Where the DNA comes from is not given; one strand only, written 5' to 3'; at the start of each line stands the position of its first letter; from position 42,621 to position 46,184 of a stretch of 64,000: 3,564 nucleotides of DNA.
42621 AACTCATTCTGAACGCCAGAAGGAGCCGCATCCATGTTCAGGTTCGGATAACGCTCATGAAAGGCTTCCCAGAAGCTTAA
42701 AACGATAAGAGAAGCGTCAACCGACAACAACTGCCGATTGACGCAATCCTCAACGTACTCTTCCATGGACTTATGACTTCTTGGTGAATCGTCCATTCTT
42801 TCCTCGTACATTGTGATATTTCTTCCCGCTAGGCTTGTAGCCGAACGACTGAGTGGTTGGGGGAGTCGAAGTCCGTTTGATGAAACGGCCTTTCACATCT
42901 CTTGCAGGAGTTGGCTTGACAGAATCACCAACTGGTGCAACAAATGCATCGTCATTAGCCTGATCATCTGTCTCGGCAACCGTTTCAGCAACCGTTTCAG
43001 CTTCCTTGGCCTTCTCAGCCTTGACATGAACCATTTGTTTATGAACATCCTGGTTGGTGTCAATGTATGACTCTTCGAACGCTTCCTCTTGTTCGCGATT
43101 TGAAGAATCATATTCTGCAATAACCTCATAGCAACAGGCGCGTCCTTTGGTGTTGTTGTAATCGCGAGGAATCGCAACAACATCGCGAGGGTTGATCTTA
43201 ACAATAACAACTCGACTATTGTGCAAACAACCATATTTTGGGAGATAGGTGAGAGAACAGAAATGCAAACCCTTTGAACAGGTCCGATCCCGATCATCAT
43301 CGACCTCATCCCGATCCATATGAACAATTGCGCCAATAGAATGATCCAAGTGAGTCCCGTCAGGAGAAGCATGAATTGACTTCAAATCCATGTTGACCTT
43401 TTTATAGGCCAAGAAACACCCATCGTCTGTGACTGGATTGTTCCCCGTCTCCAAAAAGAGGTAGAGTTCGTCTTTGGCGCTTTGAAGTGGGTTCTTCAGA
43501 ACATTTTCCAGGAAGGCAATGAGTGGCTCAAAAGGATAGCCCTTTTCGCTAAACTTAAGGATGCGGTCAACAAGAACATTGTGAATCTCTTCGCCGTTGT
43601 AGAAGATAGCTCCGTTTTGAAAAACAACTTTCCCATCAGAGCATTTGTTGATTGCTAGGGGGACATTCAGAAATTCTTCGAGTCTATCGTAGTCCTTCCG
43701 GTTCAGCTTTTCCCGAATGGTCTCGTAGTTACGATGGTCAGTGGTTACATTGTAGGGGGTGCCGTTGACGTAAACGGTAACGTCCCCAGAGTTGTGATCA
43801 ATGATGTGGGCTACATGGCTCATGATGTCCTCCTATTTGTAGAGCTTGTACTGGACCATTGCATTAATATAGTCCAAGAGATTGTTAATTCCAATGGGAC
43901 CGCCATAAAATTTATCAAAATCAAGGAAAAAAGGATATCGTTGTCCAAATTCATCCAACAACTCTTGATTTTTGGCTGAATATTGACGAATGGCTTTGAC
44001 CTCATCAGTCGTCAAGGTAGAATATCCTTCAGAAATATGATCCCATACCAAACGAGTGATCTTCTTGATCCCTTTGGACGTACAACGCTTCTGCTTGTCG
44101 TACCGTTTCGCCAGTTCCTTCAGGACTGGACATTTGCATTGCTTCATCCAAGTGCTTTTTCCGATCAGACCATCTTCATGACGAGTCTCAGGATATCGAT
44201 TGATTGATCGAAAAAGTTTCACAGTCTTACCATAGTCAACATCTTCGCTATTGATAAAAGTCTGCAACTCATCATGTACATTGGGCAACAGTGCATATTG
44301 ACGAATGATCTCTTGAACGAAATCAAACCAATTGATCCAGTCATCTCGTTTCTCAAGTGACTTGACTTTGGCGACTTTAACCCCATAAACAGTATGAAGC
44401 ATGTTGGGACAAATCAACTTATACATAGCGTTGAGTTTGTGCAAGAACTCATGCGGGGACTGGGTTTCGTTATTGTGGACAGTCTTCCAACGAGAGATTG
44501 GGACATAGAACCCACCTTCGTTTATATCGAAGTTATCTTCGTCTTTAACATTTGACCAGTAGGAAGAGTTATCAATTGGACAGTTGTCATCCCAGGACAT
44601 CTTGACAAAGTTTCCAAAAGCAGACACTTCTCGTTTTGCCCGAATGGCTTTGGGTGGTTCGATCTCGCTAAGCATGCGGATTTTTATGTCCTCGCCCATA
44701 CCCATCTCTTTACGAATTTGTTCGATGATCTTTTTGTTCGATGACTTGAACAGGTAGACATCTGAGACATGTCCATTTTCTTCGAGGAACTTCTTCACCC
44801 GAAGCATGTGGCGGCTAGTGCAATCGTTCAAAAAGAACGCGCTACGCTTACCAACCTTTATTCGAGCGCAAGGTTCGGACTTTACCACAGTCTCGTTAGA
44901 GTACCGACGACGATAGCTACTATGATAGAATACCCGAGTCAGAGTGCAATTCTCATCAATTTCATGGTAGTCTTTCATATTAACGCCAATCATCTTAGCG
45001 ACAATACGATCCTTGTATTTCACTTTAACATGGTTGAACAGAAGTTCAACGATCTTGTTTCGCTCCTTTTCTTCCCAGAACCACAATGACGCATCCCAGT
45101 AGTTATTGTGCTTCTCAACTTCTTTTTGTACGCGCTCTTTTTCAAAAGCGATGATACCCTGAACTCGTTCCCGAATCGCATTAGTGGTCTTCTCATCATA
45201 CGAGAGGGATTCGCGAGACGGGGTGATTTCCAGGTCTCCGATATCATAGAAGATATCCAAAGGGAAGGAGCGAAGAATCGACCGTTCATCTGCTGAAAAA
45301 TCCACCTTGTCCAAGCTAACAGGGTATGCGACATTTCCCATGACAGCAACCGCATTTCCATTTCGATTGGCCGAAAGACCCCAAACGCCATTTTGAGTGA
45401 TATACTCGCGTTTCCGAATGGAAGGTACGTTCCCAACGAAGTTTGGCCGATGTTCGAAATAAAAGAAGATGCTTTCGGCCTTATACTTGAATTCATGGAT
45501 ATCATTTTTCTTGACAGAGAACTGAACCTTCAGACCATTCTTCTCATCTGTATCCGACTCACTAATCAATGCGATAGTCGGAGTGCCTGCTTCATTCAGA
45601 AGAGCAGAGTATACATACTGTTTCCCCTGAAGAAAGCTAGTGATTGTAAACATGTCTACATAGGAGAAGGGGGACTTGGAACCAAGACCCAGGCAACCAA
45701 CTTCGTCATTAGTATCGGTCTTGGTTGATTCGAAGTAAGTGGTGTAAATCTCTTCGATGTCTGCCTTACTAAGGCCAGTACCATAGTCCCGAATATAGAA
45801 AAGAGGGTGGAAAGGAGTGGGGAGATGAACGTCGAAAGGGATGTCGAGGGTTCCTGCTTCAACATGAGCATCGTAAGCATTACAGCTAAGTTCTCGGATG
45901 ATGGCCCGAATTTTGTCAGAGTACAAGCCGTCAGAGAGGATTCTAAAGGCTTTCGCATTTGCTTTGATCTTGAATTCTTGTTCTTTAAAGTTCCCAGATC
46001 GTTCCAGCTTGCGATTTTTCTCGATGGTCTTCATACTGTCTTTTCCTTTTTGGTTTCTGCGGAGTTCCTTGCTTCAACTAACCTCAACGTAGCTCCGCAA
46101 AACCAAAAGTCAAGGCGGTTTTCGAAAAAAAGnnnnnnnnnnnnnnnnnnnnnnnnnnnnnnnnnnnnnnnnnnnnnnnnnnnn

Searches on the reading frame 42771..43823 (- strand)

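Call 8: search_protein_families(library=phrogs, proteins=[window:42771-43823:-], max_evalue=0.001)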
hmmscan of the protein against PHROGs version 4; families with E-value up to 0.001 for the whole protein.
window:42771-43823:- (350 aa): 5 families
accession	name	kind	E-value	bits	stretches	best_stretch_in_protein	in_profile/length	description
phrog_609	-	lysis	1.6e-67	229.4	1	12-245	823-1051/1055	RIIB lysis inhibitor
phrog_11221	-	lysis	5.4e-45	155.5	1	42-287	45-283/543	RIIB lysis inhibitor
phrog_3803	-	lysis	2e-40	140.5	1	12-246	285-520/530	RIIB lysis inhibitor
phrog_36818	-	lysis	2.9e-36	125.6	1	95-247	4-155/163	RIIB lysis inhibitor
phrog_2886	-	lysis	1.7e-30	107.5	1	108-245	205-339/552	RIIB lysis inhibitor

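Call 9: search_protein_families(library=pfam, proteins=[window:42771-43823:-], max_evalue=0.001)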
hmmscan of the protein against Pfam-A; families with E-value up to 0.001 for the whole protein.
window:42771-43823:- (350 aa): 0 families

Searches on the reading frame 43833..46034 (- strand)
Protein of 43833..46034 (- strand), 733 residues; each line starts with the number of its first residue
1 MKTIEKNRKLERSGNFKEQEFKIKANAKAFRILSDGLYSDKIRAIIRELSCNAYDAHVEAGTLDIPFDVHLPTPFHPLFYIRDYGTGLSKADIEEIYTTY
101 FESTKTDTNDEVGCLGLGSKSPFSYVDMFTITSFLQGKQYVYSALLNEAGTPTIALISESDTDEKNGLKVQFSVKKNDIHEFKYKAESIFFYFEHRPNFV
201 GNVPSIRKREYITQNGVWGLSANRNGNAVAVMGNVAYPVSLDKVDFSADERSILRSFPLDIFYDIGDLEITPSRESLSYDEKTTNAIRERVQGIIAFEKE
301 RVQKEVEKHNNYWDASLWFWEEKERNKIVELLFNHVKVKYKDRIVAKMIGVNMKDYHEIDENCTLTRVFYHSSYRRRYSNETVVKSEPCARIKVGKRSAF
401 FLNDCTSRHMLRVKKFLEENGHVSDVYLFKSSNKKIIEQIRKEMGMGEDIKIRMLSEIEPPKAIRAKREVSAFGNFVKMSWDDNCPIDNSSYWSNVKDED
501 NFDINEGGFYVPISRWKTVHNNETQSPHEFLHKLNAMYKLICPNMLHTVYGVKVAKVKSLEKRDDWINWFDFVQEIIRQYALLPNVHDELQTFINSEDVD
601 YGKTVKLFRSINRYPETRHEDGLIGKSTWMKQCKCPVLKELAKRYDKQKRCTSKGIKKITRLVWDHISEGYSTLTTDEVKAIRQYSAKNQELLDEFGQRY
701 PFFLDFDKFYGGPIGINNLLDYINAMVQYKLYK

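Call 8: search_protein_families(library=phrogs, proteins=[window:43833-46034:-], max_evalue=0.001)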
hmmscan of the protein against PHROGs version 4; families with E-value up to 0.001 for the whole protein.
window:43833-46034:- (733 aa): 7 families
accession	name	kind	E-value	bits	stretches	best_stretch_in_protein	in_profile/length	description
phrog_612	-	lysis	1.9e-132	444.9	1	1-707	1-703/725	RIIA lysis inhibitor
phrog_609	-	lysis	1e-63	216.8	1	19-306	22-310/1055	RIIB lysis inhibitor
phrog_2979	-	lysis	2.3e-59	202.9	1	16-309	18-324/846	RIIA lysis inhibitor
phrog_3661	-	lysis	1.6e-57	196.7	2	96-295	175-388/917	RIIA lysis inhibitor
phrog_30832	-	lysis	4.4e-56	191.9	1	17-294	18-308/735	RIIA lysis inhibitor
phrog_24904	-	lysis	3.5e-36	126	1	6-287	7-283/695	RIIA lysis inhibitor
phrog_38678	-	lysis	9.9e-24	84.6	1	31-177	39-188/805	RIIA lysis inhibitor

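Call 9: search_protein_families(library=pfam, proteins=[window:43833-46034:-], max_evalue=0.001)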
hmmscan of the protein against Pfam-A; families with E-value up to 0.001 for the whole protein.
window:43833-46034:- (733 aa): 1 family
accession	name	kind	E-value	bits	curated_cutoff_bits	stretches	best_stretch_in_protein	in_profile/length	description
PF13589.12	HATPase_c_3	-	0.0004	20.9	25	1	46-147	7-106/137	Histidine kinase-, DNA gyrase B-, and HSP90-like ATPase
